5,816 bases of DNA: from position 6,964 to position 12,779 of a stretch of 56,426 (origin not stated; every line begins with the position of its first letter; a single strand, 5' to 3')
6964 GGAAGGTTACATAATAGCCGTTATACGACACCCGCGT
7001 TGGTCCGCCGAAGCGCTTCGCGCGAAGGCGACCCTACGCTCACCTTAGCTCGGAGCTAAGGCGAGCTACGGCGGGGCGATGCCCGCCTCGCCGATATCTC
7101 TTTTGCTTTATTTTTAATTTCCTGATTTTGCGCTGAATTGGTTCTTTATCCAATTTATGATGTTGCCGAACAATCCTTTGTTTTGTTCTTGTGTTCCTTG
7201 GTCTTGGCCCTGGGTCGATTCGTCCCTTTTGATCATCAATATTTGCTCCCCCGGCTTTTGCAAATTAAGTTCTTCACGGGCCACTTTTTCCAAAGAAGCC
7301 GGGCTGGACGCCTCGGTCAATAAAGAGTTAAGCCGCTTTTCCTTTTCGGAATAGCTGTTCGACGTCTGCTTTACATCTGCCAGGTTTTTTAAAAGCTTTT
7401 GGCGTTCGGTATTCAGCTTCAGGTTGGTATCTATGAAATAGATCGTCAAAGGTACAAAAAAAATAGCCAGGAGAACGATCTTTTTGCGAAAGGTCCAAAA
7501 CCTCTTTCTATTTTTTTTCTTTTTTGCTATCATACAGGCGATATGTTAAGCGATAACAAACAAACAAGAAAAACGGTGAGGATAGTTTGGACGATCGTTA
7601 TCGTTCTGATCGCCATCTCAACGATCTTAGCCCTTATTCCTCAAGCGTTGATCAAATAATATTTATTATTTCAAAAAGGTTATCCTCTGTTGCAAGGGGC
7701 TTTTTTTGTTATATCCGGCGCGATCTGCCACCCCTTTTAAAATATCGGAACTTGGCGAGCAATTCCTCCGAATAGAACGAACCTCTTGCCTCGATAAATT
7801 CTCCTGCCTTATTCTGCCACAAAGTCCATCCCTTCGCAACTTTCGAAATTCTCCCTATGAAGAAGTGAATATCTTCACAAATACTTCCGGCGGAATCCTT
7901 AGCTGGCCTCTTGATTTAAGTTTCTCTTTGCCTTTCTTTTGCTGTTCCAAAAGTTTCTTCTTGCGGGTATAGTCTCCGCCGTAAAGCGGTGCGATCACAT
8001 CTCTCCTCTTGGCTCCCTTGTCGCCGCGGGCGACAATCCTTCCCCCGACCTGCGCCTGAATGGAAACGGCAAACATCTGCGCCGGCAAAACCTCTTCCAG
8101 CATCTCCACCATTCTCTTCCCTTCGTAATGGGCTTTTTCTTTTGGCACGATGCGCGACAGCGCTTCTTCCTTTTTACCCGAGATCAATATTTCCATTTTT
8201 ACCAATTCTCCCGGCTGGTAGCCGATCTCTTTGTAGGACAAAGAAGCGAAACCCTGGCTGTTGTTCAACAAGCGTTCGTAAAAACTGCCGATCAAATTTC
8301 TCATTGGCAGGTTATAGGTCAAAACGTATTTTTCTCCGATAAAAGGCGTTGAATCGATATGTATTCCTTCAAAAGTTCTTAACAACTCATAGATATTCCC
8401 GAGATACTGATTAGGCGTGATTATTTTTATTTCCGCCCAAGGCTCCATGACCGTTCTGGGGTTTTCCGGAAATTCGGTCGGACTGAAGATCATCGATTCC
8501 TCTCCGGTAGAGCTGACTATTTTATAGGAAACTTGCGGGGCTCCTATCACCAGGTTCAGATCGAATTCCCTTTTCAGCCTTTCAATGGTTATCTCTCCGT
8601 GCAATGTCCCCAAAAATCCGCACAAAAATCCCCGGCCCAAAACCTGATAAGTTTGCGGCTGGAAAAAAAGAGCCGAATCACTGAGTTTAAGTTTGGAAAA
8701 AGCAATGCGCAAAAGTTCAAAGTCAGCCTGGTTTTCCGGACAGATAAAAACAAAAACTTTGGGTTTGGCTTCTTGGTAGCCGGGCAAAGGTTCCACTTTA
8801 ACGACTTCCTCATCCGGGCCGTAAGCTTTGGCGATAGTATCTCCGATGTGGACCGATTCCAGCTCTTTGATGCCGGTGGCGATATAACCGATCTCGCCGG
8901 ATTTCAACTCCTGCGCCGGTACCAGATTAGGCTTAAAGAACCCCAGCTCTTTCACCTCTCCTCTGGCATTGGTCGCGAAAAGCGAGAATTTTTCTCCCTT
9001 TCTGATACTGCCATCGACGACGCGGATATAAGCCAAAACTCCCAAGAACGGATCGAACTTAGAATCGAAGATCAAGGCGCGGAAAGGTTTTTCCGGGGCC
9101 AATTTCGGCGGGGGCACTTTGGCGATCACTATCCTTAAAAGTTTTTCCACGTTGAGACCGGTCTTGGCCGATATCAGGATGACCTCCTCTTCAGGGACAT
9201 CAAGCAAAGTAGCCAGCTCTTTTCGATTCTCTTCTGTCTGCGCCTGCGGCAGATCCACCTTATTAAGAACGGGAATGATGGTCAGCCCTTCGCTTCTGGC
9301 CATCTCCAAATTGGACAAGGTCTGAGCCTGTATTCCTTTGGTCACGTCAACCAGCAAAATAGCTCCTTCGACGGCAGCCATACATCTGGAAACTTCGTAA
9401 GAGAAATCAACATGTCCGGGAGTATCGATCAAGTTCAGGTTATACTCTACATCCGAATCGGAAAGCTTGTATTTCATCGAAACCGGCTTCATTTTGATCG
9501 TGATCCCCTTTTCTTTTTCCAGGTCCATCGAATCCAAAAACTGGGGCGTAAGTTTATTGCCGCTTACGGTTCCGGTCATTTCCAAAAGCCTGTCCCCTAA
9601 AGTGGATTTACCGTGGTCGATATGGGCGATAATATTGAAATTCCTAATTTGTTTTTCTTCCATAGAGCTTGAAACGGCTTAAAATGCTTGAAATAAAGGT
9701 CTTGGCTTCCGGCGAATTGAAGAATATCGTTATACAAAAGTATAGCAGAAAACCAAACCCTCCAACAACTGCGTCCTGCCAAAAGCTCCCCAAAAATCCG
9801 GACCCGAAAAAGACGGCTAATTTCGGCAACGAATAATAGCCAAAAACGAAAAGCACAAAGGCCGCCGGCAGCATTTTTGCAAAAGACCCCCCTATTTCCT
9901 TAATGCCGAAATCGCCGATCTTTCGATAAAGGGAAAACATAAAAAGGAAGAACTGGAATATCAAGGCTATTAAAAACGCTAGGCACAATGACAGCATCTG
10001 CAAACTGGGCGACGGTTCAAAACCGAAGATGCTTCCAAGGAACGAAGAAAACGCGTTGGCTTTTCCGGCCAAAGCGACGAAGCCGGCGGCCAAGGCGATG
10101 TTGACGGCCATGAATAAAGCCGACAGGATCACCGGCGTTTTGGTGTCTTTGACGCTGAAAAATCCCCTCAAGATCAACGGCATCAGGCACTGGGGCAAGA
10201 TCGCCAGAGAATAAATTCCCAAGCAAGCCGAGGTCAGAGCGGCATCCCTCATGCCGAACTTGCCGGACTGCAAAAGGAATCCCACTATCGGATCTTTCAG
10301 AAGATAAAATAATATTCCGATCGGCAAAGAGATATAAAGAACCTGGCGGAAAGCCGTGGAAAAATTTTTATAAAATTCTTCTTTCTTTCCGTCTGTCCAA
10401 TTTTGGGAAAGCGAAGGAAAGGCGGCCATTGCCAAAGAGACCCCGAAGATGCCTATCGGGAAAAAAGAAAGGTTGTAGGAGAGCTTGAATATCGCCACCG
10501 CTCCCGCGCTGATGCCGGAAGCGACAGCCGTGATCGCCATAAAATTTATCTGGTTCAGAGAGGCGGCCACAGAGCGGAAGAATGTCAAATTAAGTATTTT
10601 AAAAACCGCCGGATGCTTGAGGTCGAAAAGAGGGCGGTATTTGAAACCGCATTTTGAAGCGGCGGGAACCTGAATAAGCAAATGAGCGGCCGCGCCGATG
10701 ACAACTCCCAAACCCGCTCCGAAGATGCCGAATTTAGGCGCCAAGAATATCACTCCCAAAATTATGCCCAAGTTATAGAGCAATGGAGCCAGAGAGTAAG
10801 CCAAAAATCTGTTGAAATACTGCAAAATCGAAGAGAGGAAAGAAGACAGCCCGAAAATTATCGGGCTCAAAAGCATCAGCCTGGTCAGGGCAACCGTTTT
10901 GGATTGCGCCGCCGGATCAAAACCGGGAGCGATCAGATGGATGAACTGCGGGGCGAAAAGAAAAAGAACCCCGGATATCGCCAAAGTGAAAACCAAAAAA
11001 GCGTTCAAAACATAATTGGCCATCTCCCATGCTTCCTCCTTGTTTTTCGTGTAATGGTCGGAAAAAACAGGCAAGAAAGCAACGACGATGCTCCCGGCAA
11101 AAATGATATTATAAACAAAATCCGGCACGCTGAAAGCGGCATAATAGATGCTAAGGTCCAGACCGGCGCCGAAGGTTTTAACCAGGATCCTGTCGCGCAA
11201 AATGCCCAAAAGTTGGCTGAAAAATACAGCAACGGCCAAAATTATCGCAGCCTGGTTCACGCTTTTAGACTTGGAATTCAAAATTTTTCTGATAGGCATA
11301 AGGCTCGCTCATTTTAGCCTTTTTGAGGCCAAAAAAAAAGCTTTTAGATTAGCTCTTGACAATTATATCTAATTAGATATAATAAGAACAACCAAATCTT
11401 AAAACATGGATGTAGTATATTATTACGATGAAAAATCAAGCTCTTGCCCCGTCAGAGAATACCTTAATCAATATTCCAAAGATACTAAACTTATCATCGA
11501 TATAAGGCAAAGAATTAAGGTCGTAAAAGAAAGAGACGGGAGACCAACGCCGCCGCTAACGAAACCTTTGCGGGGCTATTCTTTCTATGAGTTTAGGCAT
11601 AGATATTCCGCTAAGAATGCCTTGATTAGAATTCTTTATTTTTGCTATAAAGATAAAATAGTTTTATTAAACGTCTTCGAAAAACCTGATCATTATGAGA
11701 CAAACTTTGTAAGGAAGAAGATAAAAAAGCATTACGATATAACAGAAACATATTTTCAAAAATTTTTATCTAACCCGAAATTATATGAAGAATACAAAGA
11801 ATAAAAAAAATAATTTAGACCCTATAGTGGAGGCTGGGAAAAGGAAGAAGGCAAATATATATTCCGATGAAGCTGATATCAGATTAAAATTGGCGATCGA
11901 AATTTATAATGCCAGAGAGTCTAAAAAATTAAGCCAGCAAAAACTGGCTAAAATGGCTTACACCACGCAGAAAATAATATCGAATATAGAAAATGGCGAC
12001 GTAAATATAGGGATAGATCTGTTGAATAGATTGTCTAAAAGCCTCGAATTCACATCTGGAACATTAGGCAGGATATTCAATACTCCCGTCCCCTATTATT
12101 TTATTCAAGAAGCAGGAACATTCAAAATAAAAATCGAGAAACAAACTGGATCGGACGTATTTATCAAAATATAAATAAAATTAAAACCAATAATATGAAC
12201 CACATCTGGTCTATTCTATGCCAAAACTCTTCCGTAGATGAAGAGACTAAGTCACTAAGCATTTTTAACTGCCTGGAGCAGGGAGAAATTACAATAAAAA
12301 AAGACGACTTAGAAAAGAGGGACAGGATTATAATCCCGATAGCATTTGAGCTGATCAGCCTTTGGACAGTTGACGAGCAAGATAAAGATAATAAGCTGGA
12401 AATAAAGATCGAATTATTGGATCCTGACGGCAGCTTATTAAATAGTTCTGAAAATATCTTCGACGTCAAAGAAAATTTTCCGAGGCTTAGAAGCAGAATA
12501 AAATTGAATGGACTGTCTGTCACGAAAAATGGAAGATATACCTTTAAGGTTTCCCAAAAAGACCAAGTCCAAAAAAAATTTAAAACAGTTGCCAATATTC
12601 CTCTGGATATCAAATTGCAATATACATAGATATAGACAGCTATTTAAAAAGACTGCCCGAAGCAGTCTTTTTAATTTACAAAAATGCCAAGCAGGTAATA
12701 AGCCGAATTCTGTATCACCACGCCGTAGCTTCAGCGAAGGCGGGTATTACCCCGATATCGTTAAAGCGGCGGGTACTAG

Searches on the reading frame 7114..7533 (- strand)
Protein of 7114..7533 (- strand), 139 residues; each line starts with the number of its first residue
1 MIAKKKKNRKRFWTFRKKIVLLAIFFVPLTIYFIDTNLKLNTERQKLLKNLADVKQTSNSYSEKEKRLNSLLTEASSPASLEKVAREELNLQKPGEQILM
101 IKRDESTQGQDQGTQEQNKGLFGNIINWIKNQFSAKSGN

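Call 11: search_protein_families(library=pfam, proteins=[window:7114-7533:-], max_evalue=0.001)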
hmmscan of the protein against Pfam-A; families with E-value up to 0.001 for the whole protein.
window:7114-7533:- (139 aa): 1 family
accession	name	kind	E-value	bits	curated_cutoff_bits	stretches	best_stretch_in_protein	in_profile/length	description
PF04977.20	DivIC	-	2.1e-08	34.3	28.9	1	43-102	18-78/80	Septum formation initiator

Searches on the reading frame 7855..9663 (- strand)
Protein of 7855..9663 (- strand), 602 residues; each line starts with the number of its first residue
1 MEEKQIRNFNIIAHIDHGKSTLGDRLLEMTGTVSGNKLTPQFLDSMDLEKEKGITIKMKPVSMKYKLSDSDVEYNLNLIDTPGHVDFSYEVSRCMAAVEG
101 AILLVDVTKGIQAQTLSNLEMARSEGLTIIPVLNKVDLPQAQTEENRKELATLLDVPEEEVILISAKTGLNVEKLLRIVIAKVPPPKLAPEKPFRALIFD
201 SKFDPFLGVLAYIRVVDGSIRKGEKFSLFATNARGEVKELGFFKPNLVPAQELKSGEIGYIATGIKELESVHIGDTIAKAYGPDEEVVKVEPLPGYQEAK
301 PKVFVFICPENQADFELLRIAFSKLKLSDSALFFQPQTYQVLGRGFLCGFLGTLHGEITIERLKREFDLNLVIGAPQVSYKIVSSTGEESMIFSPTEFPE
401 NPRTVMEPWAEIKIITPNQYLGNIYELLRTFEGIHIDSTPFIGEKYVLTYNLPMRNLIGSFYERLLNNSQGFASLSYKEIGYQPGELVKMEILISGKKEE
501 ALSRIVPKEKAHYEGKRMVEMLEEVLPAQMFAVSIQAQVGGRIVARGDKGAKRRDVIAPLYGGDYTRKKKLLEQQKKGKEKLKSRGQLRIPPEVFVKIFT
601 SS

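Call 11: search_protein_families(library=pfam, proteins=[window:7855-9663:-], max_evalue=0.001)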
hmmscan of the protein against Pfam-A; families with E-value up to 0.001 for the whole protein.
window:7855-9663:- (602 aa): 7 families
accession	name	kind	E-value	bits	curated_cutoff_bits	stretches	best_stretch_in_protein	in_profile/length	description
PF00009.33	GTP_EFTU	-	1.7e-51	174.9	26.5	1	4-184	1-187/188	Elongation factor Tu GTP binding domain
PF06421.17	LepA_C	-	2.5e-33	114.8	29.7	1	495-599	2-106/107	GTP-binding protein LepA C-terminus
PF00679.30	EFG_C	-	6.2e-15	55.4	27.9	1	405-491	2-87/89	Elongation factor G C-terminus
PF03144.31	GTP_EFTU_D2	-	7.6e-08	33.1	30.3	1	208-278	1-73/73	Elongation factor Tu domain 2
PF00071.28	Ras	-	1.1e-05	25.5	21.6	1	48-182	24-159/162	Ras family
PF22042.2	EF-G_D2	-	0.00015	22.2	27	1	193-277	1-81/84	Elongation factor G domain 2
PF14492.12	EFG_III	-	0.00021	21.7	27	1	300-374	3-74/75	Elongation Factor G, domain III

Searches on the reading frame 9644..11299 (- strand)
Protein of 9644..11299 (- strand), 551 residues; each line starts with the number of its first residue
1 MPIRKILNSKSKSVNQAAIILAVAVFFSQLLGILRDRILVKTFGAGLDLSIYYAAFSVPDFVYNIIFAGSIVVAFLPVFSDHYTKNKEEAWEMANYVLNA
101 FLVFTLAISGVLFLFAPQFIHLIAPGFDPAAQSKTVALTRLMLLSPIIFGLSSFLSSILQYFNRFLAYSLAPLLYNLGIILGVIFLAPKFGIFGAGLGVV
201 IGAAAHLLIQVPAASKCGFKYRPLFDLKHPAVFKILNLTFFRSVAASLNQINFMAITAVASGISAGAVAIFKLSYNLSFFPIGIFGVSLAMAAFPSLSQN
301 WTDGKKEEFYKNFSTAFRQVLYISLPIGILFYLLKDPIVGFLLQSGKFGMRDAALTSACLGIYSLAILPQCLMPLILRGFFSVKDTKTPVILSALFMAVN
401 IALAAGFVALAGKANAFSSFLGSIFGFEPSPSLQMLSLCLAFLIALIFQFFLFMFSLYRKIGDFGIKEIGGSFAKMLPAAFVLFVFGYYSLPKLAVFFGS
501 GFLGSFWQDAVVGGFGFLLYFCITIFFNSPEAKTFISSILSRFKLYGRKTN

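Call 11: search_protein_families(library=pfam, proteins=[window:9644-11299:-], max_evalue=0.001)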
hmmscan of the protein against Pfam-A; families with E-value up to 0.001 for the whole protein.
window:9644-11299:- (551 aa): 2 families
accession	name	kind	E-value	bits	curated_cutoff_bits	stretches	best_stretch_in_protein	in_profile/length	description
PF03023.19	MurJ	-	7.5e-77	259.3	27.4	1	40-484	2-427/451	Lipid II flippase MurJ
PF01554.23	MatE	-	5e-11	43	24.9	1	248-404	8-159/161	MatE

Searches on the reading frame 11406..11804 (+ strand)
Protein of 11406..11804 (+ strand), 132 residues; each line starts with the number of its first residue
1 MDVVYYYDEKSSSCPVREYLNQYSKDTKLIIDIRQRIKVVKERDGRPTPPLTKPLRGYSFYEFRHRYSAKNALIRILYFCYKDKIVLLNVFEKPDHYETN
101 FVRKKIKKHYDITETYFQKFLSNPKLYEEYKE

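Call 10: search_protein_families(library=pfam, proteins=[window:11406-11804:+], max_evalue=0.001)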
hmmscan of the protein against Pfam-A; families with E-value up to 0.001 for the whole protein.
window:11406-11804:+ (132 aa): 1 family
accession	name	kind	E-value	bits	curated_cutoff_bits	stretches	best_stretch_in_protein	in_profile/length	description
PF05973.20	Gp49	-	0.00037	20.9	23.9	1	33-95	14-74/90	Phage derived protein Gp49-like (DUF891)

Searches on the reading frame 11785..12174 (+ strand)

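Call 10: search_protein_families(library=pfam, proteins=[window:11785-12174:+], max_evalue=0.001)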
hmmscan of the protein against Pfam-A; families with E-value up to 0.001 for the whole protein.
window:11785-12174:+ (129 aa): 3 families
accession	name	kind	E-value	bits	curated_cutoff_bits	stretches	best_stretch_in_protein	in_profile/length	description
PF01381.28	HTH_3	-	1.9e-09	37.8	23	1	40-88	1-49/55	Helix-turn-helix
PF12844.13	HTH_19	-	7.9e-08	32.5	30.2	1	40-89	4-53/64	Helix-turn-helix domain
PF13744.12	HTH_37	-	0.00014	22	27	1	28-74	11-57/80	Helix-turn-helix domain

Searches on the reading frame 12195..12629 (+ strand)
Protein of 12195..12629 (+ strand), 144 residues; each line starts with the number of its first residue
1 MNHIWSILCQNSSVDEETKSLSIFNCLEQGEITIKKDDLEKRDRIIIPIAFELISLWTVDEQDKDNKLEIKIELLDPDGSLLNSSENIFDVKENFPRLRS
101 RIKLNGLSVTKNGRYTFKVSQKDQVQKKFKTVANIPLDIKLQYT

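Call 10: search_protein_families(library=pfam, proteins=[window:12195-12629:+], max_evalue=0.001)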
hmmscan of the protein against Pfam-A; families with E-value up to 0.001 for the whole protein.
window:12195-12629:+ (144 aa): 1 family
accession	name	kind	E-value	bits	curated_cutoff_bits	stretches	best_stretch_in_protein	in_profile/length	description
PF22091.2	DUF6941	-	2.5e-05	25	27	1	52-129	38-120/125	Family of unknown function (DUF6941)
